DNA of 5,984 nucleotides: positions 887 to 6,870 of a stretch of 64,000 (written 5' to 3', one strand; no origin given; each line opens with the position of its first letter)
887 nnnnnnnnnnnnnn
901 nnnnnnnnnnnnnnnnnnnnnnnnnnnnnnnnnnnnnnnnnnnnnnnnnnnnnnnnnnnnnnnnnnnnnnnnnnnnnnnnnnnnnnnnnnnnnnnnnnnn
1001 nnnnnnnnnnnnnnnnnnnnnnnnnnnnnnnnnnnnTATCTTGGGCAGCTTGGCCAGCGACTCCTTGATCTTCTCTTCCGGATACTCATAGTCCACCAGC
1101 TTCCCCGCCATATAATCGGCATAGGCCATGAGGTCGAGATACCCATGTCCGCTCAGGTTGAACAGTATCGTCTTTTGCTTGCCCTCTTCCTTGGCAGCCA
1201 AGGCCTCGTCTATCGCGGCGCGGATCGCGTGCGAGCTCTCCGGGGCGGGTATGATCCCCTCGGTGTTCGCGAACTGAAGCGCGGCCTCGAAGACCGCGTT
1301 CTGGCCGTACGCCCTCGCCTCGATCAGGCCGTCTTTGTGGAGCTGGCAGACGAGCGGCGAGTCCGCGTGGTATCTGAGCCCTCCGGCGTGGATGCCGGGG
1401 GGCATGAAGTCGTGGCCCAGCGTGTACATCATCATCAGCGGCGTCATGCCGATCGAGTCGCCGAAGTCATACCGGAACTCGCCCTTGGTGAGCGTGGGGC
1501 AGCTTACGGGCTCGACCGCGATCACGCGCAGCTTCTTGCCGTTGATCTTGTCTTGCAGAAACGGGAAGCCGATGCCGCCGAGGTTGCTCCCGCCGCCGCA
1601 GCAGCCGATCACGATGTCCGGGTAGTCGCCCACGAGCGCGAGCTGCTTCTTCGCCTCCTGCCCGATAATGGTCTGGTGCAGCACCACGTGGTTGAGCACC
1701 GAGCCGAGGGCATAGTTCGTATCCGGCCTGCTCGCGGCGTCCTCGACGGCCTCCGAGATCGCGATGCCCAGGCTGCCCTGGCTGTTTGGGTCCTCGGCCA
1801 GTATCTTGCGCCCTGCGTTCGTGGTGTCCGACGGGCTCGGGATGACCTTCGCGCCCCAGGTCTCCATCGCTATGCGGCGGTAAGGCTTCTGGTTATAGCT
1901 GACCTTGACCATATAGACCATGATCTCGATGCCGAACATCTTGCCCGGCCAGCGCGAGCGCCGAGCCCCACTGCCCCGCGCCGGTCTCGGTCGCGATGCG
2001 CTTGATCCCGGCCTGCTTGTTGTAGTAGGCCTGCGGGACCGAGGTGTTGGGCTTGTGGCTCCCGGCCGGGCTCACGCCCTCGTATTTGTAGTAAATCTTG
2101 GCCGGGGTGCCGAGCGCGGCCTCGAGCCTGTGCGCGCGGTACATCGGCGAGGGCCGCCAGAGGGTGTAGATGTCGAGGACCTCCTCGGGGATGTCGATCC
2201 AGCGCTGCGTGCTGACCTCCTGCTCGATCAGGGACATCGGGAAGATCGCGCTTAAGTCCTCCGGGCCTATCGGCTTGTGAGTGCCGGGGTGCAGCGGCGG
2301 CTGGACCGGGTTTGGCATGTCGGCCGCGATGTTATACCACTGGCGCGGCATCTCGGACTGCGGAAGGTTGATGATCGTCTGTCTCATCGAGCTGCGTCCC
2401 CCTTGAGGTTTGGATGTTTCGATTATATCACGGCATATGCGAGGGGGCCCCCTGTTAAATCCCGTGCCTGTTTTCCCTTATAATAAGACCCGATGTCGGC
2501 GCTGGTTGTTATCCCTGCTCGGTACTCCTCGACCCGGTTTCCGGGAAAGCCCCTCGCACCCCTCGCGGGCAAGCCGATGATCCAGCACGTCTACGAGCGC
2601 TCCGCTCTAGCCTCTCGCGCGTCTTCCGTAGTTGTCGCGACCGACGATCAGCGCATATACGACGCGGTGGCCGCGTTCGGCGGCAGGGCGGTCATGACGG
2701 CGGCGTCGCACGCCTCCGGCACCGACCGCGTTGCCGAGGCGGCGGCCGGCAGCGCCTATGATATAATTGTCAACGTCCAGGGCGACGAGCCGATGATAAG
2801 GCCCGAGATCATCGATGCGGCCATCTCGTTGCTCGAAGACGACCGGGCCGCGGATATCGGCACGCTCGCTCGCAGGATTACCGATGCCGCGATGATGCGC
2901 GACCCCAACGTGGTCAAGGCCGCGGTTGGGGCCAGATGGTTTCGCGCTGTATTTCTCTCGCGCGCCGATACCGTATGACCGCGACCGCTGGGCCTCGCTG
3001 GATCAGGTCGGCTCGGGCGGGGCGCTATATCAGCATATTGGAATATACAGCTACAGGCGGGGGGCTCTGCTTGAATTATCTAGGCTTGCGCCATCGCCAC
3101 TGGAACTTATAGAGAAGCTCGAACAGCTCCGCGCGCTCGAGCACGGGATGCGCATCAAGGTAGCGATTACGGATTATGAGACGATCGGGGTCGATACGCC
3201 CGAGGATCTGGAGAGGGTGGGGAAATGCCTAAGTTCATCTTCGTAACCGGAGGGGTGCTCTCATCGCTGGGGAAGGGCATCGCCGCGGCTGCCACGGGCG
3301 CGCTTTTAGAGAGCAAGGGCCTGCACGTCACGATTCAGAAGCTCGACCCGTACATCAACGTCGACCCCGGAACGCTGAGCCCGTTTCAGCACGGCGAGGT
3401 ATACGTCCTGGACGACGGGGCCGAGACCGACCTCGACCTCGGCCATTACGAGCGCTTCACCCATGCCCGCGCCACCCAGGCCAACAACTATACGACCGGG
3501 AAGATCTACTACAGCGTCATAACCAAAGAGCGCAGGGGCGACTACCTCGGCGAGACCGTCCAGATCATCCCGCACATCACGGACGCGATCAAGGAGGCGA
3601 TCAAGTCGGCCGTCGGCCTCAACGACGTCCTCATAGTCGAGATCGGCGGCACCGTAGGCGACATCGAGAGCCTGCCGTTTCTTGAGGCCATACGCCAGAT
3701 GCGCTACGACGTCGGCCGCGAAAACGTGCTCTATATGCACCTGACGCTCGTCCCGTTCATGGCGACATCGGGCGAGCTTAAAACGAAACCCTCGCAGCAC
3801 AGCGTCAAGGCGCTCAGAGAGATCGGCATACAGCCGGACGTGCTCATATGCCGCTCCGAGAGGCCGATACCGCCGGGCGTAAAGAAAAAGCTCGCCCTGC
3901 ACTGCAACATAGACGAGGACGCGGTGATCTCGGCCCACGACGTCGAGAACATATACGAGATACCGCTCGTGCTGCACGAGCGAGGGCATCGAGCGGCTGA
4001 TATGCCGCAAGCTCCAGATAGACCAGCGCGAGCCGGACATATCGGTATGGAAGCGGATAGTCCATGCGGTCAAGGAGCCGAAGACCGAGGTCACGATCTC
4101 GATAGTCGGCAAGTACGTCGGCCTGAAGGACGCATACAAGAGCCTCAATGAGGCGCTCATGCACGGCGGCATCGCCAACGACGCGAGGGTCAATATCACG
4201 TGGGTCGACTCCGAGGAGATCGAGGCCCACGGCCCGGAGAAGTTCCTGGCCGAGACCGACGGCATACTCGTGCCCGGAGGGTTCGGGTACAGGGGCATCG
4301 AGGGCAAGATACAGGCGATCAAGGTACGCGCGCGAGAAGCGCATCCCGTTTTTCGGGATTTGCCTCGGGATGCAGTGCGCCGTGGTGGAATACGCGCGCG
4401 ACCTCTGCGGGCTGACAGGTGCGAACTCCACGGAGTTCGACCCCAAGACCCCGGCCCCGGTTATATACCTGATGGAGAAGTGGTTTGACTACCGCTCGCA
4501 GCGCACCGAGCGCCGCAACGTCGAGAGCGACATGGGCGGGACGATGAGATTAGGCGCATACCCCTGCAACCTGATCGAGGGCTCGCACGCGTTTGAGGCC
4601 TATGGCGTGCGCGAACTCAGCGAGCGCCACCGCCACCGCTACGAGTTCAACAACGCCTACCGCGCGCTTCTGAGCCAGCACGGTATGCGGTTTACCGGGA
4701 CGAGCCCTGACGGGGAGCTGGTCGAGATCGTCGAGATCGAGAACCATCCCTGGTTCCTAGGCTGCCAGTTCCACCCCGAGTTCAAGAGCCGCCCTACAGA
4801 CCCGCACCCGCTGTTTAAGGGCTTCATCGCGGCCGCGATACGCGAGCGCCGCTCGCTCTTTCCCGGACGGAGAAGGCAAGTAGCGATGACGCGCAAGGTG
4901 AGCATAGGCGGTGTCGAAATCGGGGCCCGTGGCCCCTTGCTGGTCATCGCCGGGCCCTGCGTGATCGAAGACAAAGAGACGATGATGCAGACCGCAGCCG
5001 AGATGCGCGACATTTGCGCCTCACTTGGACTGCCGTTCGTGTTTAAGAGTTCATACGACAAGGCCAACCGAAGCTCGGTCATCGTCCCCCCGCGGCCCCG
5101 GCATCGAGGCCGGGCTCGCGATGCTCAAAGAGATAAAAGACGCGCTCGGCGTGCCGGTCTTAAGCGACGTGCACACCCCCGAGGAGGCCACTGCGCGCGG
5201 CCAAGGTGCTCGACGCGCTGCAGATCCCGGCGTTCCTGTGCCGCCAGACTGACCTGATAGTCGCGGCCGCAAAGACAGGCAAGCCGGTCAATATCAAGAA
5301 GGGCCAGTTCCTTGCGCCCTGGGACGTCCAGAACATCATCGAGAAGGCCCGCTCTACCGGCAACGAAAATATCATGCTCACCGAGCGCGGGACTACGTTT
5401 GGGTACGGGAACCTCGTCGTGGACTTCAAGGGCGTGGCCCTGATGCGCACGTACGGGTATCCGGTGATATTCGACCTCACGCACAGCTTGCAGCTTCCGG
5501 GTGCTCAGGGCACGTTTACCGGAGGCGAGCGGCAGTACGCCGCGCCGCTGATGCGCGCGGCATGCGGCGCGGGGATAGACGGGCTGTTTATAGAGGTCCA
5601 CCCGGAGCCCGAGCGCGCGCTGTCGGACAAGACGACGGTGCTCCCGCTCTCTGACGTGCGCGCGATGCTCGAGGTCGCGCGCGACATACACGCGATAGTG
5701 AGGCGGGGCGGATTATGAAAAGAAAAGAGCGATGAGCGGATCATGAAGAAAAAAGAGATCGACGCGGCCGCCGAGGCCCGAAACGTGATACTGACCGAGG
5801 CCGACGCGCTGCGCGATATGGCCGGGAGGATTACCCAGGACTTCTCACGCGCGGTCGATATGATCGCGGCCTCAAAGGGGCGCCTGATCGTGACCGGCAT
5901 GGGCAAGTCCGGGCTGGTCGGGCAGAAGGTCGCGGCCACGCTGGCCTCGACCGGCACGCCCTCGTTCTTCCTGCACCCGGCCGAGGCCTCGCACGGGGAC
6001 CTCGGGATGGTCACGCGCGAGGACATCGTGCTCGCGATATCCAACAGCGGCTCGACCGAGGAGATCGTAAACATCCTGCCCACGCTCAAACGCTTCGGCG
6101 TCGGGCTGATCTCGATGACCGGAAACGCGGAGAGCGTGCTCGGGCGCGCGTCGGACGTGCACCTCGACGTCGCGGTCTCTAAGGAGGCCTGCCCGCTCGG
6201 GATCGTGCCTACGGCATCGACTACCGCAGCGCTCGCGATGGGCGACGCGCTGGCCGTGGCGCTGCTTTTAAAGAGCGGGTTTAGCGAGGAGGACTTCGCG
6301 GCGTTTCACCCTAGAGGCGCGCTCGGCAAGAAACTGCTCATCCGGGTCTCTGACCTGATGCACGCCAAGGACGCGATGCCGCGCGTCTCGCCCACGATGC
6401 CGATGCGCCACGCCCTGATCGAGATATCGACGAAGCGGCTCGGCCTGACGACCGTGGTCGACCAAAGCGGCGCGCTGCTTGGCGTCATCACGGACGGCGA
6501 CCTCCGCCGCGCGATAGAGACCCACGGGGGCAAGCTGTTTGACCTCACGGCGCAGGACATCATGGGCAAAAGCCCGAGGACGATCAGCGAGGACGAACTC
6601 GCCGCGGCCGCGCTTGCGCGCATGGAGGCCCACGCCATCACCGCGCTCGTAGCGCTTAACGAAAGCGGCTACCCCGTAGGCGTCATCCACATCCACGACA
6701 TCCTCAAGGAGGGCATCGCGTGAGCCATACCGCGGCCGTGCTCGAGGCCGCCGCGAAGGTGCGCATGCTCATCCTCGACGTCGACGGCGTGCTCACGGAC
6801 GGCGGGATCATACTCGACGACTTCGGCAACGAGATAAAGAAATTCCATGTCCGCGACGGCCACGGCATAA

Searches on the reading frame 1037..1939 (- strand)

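Call 25: search_protein_families(library=pfam, proteins=[window:1037-1939:-], max_evalue=0.001)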
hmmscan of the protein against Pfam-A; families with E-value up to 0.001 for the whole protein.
window:1037-1939:- (301 aa): 1 family
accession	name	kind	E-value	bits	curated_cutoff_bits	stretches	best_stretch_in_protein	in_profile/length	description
PF00291.31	PALP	-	4.9e-24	85.6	35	1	1-264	76-295/295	Pyridoxal-phosphate dependent enzyme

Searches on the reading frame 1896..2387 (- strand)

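Call 25: search_protein_families(library=pfam, proteins=[window:1896-2387:-], max_evalue=0.001)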
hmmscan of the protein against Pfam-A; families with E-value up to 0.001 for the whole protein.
window:1896-2387:- (164 aa): 1 family
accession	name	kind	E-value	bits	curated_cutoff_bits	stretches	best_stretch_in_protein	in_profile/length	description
PF00291.31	PALP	-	2.6e-10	40.5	35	1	76-149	4-75/295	Pyridoxal-phosphate dependent enzyme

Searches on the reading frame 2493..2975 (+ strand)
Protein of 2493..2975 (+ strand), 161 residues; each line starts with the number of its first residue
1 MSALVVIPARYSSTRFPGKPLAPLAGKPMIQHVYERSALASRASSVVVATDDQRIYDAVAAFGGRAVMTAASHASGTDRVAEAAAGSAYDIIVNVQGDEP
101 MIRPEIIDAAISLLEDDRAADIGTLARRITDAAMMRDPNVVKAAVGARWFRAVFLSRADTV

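Call 25: search_protein_families(library=pfam, proteins=[window:2493-2975:+], max_evalue=0.001)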
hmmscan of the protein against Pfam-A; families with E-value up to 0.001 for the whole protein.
window:2493-2975:+ (161 aa): 2 families
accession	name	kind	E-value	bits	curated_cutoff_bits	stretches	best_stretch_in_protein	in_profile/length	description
PF02348.25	CTP_transf_3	-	2.6e-39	135.7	22.6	1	5-148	2-148/217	Cytidylyltransferase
PF12804.13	NTP_transf_3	-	7.4e-10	39.7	27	1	14-119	10-116/160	MobA-like NTP transferase domain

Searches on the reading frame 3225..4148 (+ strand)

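Call 25: search_protein_families(library=pfam, proteins=[window:3225-4148:+], max_evalue=0.001)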
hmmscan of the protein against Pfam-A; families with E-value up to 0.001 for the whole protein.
window:3225-4148:+ (308 aa): 1 family
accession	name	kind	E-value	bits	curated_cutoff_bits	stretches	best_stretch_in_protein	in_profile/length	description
PF06418.20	CTP_synth_N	-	2.7e-123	411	26.1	1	3-254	1-254/265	CTP synthase N-terminus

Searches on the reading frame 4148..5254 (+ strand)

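Call 25: search_protein_families(library=pfam, proteins=[window:4148-5254:+], max_evalue=0.001)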
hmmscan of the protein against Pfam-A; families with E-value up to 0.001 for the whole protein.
window:4148-5254:+ (369 aa): 3 families
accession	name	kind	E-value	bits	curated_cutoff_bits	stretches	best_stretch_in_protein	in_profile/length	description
PF00117.34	GATase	-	3.1e-30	105.7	22.8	1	54-228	61-189/190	Glutamine amidotransferase class-I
PF00793.26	DAHP_synth_1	-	2.4e-12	46.8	25.5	1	255-311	9-64/270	DAHP synthetase I family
PF07722.19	Peptidase_C26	-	4.1e-07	30.4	20.5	0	177-211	185-219/219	Peptidase C26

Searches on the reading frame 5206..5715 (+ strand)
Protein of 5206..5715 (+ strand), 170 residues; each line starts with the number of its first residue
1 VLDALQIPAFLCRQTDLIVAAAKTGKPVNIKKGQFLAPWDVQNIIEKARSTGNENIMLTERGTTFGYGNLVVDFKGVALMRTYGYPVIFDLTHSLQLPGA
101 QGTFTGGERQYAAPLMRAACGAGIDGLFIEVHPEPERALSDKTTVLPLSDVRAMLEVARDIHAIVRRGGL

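Call 25: search_protein_families(library=pfam, proteins=[window:5206-5715:+], max_evalue=0.001)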
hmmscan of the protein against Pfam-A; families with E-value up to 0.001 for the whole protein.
window:5206-5715:+ (170 aa): 1 family
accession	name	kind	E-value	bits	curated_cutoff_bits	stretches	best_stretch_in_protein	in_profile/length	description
PF00793.26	DAHP_synth_1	-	1.9e-36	125.8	25.5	1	2-161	107-264/270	DAHP synthetase I family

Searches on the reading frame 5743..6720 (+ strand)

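Call 25: search_protein_families(library=pfam, proteins=[window:5743-6720:+], max_evalue=0.001)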
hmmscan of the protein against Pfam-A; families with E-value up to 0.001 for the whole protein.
window:5743-6720:+ (326 aa): 2 families
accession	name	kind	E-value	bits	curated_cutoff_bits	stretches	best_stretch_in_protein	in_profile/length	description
PF01380.27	SIS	-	5.3e-28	97.9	25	1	43-173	4-131/131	SIS domain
PF00571.33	CBS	-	4.6e-19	68.9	24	2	271-323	2-54/57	CBS domain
